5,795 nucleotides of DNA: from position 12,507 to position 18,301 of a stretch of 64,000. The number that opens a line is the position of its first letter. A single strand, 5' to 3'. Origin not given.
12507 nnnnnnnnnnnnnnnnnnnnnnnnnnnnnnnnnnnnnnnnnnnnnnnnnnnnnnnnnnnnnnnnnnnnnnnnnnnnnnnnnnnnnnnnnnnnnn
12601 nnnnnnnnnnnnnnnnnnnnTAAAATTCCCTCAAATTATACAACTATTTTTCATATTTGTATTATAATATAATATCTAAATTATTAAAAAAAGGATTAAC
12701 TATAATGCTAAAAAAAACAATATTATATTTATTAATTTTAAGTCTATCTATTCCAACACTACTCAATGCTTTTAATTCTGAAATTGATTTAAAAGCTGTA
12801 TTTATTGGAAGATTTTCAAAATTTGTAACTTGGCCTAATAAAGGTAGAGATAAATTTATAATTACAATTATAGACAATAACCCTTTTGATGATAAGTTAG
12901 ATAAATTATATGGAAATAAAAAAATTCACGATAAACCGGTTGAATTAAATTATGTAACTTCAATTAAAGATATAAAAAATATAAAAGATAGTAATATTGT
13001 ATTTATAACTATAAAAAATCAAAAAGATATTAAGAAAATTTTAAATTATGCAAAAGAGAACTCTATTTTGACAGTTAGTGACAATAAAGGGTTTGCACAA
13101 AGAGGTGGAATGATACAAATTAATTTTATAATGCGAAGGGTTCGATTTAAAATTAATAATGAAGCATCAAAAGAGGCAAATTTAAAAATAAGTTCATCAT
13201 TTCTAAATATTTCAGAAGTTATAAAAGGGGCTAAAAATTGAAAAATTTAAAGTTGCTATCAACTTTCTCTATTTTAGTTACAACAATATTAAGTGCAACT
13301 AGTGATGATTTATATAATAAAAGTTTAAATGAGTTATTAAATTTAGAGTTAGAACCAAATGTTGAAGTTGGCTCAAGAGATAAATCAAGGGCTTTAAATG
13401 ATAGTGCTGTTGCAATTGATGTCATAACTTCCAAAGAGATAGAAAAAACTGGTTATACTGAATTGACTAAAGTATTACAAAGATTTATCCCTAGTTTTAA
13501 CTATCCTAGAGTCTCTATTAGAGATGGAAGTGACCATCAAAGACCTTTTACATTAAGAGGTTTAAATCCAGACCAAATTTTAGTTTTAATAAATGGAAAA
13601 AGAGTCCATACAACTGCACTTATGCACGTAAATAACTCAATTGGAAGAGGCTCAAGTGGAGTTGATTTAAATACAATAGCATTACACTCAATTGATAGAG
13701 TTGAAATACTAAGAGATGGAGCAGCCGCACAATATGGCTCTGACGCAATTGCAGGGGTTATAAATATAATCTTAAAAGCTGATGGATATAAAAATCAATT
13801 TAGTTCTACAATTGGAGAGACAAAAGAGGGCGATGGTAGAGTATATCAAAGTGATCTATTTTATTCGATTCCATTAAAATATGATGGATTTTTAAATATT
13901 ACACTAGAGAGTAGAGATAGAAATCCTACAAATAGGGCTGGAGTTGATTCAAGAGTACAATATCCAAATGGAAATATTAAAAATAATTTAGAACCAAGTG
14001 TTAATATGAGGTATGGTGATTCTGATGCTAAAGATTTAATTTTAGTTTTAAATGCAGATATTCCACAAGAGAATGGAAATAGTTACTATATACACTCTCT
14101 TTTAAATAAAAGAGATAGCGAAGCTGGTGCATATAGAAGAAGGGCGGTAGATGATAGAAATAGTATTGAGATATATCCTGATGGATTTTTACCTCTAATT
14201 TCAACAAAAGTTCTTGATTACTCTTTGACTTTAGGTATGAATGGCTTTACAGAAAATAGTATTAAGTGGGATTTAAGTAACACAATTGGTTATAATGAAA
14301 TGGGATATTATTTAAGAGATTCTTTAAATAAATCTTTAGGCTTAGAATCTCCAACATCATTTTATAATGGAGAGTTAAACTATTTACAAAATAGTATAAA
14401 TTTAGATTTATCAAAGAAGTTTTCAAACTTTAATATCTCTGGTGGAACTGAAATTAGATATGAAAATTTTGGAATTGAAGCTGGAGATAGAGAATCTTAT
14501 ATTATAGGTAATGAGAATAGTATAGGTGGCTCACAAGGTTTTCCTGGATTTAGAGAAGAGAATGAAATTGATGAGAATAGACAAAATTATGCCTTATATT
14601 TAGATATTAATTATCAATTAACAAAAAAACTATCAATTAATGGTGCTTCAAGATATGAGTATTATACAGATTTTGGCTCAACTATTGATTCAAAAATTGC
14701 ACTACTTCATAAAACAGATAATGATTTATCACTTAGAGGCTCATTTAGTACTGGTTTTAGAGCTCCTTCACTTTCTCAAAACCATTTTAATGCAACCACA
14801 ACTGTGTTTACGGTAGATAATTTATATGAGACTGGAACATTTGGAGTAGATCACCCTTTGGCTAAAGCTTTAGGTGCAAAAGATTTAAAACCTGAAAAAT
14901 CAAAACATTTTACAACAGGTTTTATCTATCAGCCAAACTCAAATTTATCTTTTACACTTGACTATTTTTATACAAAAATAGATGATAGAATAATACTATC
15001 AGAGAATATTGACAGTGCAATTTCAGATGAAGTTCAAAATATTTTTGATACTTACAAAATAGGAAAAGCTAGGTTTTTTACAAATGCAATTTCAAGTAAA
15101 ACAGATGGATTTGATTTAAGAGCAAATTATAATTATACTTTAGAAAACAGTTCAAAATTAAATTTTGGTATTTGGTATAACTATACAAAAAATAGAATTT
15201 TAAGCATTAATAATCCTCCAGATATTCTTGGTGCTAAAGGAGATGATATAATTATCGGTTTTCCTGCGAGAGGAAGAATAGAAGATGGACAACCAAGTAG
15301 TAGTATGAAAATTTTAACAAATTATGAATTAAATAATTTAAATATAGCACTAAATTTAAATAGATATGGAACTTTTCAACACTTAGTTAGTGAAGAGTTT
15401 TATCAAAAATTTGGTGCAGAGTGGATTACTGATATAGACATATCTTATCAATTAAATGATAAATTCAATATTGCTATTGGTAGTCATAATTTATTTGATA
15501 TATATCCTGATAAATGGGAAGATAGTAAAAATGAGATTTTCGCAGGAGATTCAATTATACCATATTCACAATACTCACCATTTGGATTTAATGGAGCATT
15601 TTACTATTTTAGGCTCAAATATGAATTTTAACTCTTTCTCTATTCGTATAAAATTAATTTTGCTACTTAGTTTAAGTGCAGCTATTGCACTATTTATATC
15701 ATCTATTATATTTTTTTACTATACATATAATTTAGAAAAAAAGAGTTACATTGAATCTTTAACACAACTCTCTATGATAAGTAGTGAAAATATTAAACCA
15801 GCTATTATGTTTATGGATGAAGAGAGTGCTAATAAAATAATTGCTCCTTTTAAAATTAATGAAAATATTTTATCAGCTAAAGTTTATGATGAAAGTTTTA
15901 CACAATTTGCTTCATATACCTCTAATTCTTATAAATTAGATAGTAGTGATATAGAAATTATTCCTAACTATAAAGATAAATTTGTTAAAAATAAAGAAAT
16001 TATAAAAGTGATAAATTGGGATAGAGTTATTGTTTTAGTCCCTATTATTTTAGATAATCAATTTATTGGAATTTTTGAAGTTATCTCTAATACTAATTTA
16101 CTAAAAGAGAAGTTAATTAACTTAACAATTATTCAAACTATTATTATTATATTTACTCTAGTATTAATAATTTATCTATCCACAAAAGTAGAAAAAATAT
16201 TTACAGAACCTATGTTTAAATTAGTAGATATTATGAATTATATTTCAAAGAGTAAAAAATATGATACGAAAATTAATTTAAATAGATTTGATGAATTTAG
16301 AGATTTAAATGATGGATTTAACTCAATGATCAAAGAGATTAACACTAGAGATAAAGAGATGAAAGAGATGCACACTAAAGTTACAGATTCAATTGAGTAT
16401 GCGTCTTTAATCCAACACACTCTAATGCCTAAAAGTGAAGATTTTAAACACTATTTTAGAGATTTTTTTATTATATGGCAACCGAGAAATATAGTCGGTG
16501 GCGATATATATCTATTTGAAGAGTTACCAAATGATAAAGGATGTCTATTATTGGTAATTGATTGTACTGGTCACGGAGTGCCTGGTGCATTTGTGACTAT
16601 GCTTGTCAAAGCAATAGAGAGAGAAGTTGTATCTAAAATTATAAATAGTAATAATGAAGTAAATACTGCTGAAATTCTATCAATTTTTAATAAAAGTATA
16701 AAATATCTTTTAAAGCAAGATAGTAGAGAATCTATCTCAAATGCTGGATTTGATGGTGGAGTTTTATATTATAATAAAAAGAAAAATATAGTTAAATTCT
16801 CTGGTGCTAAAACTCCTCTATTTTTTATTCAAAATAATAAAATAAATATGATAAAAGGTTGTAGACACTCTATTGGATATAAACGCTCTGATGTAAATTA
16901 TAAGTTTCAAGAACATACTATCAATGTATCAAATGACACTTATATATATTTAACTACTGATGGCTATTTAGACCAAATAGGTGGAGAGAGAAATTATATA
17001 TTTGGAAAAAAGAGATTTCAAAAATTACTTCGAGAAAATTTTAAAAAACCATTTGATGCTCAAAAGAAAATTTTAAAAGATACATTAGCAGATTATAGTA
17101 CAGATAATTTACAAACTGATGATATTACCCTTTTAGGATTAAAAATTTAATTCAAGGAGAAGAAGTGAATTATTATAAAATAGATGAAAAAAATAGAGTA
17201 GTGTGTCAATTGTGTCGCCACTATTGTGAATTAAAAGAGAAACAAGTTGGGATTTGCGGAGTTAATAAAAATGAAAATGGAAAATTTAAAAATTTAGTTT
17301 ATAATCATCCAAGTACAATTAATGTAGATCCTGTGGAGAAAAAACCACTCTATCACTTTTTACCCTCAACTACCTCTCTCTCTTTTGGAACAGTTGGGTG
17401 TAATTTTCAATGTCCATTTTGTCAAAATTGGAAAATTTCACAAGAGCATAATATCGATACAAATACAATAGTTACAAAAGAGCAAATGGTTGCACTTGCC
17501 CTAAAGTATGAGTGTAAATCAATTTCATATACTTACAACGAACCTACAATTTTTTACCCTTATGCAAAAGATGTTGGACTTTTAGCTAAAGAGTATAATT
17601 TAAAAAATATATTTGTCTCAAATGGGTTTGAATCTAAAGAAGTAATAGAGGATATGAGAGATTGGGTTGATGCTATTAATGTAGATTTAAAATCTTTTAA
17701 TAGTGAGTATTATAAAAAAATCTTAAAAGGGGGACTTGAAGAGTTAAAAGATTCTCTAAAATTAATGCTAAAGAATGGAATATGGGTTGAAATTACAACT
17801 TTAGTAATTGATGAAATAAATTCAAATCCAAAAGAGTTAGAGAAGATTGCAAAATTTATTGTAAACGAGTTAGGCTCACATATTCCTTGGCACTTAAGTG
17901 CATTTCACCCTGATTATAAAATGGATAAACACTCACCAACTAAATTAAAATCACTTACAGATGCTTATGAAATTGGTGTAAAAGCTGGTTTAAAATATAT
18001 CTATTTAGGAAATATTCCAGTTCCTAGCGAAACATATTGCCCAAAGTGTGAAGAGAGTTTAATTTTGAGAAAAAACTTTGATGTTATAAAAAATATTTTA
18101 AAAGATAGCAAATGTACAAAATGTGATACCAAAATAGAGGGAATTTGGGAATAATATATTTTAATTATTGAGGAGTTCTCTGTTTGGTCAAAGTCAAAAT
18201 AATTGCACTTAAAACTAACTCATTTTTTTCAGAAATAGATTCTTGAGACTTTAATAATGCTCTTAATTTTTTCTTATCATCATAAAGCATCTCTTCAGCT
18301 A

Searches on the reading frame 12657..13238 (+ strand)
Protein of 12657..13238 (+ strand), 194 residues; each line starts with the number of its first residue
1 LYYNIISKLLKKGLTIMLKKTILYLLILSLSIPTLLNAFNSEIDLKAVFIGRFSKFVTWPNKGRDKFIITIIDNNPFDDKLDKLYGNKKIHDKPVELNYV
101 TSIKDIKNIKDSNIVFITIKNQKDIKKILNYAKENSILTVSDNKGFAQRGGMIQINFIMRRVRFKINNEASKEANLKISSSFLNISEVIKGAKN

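Call 42: search_protein_families(library=pfam, proteins=[window:12657-13238:+], max_evalue=0.001)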
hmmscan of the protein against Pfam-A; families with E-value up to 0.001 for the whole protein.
window:12657-13238:+ (194 aa): 1 family
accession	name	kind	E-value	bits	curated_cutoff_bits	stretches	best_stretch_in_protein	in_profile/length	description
PF13689.11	DUF4154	-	8e-35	120.5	24.9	1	44-186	2-142/143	YfiR/HmsC-like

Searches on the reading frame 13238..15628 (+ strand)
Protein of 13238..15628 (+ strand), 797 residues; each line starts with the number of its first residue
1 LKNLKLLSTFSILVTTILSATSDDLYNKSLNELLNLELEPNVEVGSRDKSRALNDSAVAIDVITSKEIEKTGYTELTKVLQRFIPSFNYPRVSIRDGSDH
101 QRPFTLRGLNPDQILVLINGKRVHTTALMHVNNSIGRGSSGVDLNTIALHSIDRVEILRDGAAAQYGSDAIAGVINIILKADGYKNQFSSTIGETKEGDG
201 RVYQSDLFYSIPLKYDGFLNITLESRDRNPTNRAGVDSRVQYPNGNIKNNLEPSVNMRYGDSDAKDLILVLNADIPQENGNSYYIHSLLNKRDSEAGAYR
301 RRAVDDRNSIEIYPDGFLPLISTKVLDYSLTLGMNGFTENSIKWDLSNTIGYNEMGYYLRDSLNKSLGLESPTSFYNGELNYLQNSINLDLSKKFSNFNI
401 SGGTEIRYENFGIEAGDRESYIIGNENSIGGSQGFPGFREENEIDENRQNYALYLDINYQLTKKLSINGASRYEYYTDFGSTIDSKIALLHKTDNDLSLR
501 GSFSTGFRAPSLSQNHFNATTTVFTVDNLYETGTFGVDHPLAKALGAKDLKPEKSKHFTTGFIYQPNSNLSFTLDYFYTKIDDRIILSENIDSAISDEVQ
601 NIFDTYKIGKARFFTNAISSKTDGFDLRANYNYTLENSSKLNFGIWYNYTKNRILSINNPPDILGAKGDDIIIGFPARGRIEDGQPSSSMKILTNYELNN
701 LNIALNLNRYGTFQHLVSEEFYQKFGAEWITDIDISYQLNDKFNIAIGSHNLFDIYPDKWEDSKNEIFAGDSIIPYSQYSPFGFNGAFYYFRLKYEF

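Call 42: search_protein_families(library=pfam, proteins=[window:13238-15628:+], max_evalue=0.001)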
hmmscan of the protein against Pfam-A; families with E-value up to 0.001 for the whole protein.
window:13238-15628:+ (797 aa): 2 families
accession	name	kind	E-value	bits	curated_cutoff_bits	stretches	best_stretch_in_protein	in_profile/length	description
PF00593.30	TonB_dep_Rec_b-barrel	-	1.1e-30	108.4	27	1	322-752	55-436/436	TonB dependent receptor-like, beta-barrel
PF07715.20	Plug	-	2.7e-23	83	23.9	1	54-174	3-107/107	TonB-dependent Receptor Plug Domain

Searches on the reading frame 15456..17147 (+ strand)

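Call 42: search_protein_families(library=pfam, proteins=[window:15456-17147:+], max_evalue=0.001)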
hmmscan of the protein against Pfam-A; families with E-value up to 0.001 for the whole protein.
window:15456-17147:+ (564 aa): 2 families
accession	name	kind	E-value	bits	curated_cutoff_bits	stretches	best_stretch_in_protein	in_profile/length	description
PF07228.17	SpoIIE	-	1.4e-16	61.5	25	1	360-563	2-190/192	Stage II sporulation protein E (SpoIIE)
PF17152.10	CHASE8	-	2.1e-10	41.2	27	1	100-205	7-97/102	Periplasmic sensor domain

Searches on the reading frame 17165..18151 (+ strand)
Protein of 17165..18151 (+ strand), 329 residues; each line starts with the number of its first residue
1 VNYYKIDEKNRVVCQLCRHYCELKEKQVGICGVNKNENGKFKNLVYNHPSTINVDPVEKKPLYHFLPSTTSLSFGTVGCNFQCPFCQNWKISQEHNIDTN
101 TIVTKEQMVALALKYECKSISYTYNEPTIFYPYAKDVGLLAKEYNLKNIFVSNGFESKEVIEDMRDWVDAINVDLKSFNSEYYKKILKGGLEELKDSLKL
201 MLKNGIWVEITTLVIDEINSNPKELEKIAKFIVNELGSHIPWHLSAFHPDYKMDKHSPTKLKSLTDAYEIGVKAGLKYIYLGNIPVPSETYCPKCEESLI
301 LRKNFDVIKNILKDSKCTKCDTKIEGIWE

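Call 42: search_protein_families(library=pfam, proteins=[window:17165-18151:+], max_evalue=0.001)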
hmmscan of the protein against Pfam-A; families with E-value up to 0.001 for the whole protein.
window:17165-18151:+ (329 aa): 1 family
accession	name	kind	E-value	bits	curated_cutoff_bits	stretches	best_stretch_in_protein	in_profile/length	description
PF04055.27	Radical_SAM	-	7.5e-24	85.2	29.5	1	76-232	4-166/166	Radical SAM superfamily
